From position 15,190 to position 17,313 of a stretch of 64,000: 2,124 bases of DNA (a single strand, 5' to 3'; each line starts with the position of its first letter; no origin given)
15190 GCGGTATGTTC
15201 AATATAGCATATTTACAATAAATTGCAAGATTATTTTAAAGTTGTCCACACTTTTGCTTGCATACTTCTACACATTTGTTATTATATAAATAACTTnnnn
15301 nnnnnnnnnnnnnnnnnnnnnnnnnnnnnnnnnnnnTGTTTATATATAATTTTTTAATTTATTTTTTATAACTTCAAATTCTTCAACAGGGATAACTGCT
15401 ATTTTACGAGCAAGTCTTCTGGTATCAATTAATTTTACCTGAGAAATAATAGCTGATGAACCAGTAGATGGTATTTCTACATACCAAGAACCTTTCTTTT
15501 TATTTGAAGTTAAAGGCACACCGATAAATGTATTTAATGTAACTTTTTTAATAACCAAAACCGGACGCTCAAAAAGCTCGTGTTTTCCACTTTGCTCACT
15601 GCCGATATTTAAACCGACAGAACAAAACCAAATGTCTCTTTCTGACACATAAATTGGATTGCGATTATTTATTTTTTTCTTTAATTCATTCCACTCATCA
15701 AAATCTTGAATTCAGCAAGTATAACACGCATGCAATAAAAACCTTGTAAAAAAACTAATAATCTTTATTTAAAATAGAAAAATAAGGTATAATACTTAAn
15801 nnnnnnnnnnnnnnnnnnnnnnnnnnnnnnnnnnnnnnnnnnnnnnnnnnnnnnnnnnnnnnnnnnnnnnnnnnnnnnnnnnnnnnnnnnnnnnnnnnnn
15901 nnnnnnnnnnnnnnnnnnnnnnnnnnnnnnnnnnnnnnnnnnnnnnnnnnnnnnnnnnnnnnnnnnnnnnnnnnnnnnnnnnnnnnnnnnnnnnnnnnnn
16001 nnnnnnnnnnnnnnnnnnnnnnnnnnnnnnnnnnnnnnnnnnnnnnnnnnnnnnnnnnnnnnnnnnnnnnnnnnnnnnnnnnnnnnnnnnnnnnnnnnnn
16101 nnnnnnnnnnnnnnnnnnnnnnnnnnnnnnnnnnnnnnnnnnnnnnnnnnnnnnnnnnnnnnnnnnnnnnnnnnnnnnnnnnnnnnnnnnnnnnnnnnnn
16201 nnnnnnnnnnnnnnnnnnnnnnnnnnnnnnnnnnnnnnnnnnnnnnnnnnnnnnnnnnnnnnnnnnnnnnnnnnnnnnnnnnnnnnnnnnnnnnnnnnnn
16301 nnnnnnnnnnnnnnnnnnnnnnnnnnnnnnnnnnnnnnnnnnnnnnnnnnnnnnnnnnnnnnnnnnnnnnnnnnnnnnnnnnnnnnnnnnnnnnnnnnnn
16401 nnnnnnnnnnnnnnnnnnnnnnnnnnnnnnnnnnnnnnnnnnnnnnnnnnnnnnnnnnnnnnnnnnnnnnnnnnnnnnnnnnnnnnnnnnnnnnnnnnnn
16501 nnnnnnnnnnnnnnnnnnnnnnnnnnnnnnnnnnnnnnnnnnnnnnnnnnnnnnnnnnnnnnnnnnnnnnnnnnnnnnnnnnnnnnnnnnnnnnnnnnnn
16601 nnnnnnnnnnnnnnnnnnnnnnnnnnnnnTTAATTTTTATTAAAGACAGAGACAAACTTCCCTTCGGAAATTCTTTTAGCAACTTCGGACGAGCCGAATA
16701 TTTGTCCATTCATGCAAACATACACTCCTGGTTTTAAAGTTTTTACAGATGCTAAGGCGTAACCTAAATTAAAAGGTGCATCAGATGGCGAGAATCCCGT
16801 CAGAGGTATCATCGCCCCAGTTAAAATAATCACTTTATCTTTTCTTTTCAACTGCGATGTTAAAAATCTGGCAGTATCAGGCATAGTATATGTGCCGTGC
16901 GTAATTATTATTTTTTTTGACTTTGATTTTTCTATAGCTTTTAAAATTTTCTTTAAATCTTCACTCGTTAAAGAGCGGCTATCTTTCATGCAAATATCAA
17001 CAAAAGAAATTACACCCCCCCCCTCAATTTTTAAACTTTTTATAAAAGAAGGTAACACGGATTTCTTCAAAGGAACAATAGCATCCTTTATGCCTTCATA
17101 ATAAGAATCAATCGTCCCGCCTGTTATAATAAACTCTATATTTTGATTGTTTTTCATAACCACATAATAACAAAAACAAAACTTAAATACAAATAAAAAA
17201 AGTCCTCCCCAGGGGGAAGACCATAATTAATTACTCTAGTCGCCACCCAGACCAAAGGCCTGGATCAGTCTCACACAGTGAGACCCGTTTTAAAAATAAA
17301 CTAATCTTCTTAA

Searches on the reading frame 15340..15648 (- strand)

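Call 9: search_protein_families(library=pfam, proteins=[window:15340-15648:-])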
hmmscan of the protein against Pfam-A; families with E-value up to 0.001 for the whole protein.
window:15340-15648:- (102 aa): 1 family
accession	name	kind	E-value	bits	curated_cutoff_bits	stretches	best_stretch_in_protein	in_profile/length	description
PF02452.23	PemK_toxin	-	5.1e-13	49.6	23.1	1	4-100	3-107/109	PemK-like, MazF-like toxin of type II toxin-antitoxin system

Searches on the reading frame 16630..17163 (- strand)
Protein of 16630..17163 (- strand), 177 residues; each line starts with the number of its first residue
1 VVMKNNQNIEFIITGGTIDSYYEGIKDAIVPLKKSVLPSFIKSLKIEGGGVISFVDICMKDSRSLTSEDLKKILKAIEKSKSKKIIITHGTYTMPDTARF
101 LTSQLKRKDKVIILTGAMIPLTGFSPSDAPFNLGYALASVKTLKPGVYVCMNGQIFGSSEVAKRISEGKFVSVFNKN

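Call 9: search_protein_families(library=pfam, proteins=[window:16630-17163:-])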
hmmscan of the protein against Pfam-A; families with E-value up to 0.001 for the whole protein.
window:16630-17163:- (177 aa): 1 family
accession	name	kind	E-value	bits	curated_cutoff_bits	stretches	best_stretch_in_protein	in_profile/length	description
PF00710.25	Asparaginase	-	6e-25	88.3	22.5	1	9-165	2-162/193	Asparaginase, N-terminal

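Call 10: search_protein_families(library=ncbifam, proteins=[window:16630-17163:-])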
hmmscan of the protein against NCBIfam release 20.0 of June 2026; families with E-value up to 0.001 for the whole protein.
window:16630-17163:- (177 aa): 6 families
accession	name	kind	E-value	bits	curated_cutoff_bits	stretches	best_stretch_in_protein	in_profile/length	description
TIGR00520.1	asnASE_II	subfamily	5.3e-17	61.7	314.3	1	7-164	25-189/352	type II asparaginase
NF008304.0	PRK11096.1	equivalog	9.3e-16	57.3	506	1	8-164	25-185/348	L-asparaginase 2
TIGR00519.1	asnASE_I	subfamily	2.9e-14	52.8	260.5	1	8-155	3-149/337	type I asparaginase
NF003217.0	PRK04183.1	equivalog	4.5e-10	38.7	310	1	4-154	73-223/420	Glu-tRNA(Gln) amidotransferase subunit GatD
TIGR02153.1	gatD_arch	equivalog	4.2e-09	35.6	324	1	4-154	60-211/405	Glu-tRNA(Gln) amidotransferase subunit GatD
NF006998.0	PRK09461.1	equivalog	4.6e-07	29.4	376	1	59-138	57-137/337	asparaginase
